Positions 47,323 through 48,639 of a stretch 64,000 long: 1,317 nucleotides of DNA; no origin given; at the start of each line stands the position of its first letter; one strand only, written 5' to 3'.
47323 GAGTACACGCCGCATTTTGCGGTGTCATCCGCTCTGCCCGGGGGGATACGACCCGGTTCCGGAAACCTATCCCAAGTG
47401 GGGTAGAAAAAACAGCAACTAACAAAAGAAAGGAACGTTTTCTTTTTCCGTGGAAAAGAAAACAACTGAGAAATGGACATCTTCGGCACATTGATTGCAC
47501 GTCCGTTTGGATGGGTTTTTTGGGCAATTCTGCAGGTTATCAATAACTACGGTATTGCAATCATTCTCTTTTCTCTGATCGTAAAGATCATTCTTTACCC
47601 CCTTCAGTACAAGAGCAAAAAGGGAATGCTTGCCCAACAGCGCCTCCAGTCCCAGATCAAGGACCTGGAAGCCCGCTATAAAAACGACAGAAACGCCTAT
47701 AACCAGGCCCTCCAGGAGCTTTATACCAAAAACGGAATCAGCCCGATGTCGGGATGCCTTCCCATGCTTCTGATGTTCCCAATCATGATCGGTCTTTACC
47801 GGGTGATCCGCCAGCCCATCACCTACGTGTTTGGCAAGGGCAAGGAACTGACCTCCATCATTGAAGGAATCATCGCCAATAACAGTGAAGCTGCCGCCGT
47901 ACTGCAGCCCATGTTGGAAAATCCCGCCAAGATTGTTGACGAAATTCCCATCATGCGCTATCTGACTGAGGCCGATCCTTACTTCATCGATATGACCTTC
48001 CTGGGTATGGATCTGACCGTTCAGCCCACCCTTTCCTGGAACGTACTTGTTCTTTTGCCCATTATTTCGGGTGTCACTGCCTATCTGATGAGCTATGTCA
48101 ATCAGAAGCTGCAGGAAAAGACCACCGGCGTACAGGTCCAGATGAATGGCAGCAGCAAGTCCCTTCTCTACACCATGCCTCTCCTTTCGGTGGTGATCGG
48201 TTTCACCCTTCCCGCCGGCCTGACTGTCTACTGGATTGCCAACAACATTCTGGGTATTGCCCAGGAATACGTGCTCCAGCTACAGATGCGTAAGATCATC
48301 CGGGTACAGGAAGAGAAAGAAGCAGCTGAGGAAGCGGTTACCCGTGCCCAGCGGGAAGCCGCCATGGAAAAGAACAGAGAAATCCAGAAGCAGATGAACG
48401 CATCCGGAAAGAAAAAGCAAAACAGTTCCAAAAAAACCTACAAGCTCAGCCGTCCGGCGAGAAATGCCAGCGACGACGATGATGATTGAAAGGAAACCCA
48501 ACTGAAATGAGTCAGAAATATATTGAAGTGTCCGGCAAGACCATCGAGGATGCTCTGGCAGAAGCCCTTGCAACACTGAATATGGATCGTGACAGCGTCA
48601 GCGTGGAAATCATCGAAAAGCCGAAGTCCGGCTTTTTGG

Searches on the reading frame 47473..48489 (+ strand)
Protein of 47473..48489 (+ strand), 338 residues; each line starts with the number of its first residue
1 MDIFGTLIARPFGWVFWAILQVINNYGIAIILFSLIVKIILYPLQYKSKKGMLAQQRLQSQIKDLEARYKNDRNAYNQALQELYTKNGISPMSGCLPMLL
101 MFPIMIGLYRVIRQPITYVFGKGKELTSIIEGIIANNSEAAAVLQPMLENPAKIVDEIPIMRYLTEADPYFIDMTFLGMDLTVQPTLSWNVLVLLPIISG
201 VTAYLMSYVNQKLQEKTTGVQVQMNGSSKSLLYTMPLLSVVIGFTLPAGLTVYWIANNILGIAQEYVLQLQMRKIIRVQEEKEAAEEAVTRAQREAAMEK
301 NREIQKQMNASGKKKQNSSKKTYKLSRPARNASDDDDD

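Call 39: search_protein_families(library=pfam, proteins=[window:47473-48489:+], max_evalue=0.00001)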
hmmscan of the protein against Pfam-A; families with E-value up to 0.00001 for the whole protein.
window:47473-48489:+ (338 aa): 1 family
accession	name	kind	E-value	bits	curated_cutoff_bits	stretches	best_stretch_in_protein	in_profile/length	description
PF02096.25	60KD_IMP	-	1.9e-44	152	35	1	26-269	1-162/163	60Kd inner membrane protein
